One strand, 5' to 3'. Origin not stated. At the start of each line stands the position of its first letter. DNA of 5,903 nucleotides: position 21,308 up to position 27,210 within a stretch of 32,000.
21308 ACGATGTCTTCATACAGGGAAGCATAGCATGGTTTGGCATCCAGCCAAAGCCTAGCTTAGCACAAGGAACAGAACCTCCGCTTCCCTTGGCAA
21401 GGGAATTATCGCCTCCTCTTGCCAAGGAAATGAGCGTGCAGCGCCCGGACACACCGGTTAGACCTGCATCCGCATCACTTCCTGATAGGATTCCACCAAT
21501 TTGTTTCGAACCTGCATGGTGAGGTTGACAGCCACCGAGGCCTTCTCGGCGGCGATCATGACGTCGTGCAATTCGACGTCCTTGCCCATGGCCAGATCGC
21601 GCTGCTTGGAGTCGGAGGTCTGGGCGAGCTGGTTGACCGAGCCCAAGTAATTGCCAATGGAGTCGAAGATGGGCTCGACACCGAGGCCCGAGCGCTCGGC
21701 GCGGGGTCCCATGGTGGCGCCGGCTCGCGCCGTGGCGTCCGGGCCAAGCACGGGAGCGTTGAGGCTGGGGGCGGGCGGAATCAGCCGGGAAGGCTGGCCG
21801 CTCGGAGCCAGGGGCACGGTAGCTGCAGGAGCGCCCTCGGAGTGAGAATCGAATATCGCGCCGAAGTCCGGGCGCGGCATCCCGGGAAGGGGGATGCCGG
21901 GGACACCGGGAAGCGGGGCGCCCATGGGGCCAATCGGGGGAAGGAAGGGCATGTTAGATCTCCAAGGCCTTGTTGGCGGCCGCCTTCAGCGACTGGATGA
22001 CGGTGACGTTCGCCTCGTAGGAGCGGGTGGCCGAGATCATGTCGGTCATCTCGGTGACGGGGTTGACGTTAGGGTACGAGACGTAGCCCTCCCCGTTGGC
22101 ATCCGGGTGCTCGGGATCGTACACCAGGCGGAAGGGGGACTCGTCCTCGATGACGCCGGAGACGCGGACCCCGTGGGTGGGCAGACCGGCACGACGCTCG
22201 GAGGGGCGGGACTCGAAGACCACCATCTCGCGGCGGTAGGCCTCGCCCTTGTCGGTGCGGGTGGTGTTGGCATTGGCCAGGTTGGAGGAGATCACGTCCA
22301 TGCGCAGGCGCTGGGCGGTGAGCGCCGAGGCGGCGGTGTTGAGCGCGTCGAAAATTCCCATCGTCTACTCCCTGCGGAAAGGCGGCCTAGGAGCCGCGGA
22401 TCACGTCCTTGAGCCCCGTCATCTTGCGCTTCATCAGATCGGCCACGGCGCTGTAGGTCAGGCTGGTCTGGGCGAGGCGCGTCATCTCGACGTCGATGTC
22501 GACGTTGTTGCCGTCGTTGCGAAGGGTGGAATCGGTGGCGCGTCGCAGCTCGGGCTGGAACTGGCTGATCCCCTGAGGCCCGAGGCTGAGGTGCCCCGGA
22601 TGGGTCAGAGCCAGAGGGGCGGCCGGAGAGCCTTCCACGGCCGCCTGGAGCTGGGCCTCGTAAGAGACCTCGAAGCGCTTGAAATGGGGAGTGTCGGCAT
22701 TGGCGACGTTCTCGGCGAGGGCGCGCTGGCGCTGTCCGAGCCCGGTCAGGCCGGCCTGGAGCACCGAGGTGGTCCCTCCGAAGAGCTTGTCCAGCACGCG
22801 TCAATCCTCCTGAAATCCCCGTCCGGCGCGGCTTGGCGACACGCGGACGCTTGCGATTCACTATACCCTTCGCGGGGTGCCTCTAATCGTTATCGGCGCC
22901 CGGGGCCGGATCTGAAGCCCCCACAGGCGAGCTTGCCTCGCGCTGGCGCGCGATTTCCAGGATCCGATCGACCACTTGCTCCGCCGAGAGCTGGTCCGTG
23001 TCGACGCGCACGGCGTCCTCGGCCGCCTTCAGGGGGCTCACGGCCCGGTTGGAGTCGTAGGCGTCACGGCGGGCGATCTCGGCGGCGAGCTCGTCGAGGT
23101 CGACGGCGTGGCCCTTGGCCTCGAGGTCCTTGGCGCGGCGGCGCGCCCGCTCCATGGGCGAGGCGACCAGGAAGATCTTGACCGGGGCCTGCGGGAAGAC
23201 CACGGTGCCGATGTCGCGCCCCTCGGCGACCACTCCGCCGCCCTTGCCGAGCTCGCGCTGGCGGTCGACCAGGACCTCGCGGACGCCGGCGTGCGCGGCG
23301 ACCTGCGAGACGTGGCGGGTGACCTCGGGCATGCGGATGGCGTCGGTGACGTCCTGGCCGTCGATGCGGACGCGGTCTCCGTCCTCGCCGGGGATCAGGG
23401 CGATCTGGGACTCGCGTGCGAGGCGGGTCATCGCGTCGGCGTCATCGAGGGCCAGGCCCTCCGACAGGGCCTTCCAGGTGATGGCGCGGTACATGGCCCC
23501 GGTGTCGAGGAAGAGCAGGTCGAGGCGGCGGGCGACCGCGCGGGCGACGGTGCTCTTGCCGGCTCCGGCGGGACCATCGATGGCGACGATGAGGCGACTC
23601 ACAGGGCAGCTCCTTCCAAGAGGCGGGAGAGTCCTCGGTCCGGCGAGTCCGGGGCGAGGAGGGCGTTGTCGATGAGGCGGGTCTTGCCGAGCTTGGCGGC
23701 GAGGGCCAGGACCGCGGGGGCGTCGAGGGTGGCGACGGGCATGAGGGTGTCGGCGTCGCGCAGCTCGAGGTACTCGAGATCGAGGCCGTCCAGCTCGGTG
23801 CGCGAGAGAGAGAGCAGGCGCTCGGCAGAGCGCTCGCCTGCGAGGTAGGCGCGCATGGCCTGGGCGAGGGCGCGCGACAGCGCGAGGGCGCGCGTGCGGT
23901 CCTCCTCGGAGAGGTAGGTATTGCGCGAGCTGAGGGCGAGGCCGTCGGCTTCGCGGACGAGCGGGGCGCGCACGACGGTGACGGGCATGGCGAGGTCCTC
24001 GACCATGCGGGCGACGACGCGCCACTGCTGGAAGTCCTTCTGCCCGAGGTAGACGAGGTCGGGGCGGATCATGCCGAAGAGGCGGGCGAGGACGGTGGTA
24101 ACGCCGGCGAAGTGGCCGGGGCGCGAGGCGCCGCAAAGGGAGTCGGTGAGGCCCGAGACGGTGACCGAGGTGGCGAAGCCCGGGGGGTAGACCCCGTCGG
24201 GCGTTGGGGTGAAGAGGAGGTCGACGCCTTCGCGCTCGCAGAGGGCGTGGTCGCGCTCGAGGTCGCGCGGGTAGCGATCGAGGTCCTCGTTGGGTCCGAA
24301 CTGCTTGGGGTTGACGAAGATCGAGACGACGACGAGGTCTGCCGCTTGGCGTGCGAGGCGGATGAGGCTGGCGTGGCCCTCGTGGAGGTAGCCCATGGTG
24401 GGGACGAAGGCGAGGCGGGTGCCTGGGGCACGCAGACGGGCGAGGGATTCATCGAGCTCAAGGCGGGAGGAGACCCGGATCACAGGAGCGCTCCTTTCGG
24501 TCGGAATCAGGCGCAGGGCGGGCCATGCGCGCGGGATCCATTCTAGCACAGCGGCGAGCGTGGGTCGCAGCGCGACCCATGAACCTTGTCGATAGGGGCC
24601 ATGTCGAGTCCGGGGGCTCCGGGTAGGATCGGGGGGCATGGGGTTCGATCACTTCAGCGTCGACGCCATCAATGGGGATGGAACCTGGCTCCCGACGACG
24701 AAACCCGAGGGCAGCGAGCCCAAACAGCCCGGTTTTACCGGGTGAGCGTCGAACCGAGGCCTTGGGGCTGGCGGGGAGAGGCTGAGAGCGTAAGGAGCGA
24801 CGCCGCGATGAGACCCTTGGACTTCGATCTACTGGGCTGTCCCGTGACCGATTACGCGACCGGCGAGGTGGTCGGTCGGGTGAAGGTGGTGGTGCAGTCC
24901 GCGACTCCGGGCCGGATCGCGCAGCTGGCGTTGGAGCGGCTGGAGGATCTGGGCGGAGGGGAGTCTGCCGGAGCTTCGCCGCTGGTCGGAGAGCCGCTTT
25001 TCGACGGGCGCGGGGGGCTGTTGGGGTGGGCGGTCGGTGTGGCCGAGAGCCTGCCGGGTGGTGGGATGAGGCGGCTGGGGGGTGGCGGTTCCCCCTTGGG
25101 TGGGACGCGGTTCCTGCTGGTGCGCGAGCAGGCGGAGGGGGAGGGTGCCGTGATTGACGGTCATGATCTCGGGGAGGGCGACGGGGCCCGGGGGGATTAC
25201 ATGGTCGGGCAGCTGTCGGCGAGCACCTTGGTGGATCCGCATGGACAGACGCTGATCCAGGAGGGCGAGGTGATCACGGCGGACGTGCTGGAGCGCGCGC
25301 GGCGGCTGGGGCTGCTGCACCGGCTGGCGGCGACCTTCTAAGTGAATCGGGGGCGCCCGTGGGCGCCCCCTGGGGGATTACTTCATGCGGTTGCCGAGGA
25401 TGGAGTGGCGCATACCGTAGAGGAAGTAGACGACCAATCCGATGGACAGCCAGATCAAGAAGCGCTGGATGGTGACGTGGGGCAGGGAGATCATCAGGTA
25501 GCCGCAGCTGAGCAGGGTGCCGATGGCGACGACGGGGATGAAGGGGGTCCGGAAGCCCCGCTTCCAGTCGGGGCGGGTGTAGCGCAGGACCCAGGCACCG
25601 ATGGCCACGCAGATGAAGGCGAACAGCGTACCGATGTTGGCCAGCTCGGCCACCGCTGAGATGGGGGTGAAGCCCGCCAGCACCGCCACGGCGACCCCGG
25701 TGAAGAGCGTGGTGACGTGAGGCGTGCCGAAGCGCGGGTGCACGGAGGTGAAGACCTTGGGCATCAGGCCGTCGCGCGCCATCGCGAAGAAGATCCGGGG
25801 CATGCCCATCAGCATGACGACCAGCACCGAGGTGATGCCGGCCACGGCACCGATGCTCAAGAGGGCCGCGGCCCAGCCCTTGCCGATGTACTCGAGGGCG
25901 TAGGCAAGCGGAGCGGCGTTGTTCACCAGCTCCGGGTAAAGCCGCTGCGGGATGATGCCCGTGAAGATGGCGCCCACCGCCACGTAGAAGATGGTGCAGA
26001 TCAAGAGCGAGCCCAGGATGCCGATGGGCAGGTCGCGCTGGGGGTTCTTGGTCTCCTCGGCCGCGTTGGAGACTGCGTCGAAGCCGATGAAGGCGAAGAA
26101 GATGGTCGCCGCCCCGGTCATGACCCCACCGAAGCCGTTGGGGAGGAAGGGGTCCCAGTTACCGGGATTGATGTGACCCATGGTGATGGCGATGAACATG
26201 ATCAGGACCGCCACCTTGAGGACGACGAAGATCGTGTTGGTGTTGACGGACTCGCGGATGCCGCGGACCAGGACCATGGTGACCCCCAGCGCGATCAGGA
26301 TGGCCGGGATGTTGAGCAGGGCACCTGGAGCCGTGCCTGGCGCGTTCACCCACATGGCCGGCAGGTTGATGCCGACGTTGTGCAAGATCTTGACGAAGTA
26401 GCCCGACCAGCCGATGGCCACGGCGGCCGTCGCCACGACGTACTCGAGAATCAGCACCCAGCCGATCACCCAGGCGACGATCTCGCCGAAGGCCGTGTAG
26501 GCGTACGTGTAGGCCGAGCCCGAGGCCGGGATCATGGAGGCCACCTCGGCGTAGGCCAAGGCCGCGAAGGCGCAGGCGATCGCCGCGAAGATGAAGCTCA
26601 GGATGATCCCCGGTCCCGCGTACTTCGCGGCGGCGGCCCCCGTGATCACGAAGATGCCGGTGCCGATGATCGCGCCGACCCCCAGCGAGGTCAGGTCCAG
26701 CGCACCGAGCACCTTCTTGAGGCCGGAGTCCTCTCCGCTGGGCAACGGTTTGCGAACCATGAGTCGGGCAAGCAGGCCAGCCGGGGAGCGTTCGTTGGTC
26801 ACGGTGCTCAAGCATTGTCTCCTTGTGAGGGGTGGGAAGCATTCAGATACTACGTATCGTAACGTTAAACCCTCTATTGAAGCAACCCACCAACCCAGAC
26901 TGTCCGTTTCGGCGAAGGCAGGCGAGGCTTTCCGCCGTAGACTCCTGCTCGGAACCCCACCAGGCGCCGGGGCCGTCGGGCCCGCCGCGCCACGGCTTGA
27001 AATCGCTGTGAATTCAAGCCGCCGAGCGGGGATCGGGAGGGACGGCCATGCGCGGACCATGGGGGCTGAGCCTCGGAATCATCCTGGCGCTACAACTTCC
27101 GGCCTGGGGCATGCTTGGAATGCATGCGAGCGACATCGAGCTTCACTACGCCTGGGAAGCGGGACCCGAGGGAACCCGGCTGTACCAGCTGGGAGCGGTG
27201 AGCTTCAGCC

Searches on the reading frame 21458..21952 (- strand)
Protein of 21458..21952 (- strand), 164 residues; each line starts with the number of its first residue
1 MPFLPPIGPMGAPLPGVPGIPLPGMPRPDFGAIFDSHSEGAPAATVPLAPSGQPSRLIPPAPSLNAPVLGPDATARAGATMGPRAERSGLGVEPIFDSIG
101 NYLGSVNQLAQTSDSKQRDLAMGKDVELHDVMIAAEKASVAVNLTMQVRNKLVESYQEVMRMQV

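Call 36: search_protein_families(library=pfam, proteins=[window:21458-21952:-], max_evalue=0.00001)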
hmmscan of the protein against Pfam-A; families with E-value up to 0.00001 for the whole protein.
window:21458-21952:- (164 aa): 1 family
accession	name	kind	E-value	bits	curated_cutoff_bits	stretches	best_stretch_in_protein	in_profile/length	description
PF02049.23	FliE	-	2.8e-25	88.7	22.4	1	100-164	25-89/89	Flagellar hook-basal body complex protein FliE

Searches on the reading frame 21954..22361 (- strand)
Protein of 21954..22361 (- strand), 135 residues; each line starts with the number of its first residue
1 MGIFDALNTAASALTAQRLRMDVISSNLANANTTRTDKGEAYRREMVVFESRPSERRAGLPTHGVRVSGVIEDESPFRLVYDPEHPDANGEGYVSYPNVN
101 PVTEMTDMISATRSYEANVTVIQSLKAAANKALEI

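Call 36: search_protein_families(library=pfam, proteins=[window:21954-22361:-], max_evalue=0.00001)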
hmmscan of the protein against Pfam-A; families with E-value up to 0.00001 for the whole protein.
window:21954-22361:- (135 aa): 2 families
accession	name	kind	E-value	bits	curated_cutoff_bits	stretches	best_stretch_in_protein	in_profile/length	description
PF06429.18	Flg_bbr_C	-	7.6e-15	54.6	23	1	92-132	3-43/46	Flagellar basal body rod FlgEFG protein C-terminal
PF00460.25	Flg_bb_rod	-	1.4e-10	41.4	20.7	1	7-35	1-29/31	Flagella basal body rod protein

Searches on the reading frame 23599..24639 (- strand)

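Call 36: search_protein_families(library=pfam, proteins=[window:23599-24639:-], max_evalue=0.00001)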
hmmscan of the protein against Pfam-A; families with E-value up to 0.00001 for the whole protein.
window:23599-24639:- (346 aa): 1 family
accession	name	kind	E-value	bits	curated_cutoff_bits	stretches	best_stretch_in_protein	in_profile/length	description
PF02569.21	Pantoate_ligase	-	5e-98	327.9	20.7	1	60-326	7-267/268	Pantoate-beta-alanine ligase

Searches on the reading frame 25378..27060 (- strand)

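Call 36: search_protein_families(library=pfam, proteins=[window:25378-27060:-], max_evalue=0.00001)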
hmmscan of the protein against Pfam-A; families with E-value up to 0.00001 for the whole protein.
window:25378-27060:- (560 aa): 3 families
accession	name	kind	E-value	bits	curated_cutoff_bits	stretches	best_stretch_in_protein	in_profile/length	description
PF13520.12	AA_permease_2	-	7.5e-59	200.2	27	1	118-526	1-404/427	Amino acid permease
PF00324.27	AA_permease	-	2.9e-43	148.7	24.6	1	123-524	2-418/470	Amino acid permease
PF13906.12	AA_permease_C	-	1.8e-10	41.2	27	1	503-553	1-51/51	C-terminus of AA_permease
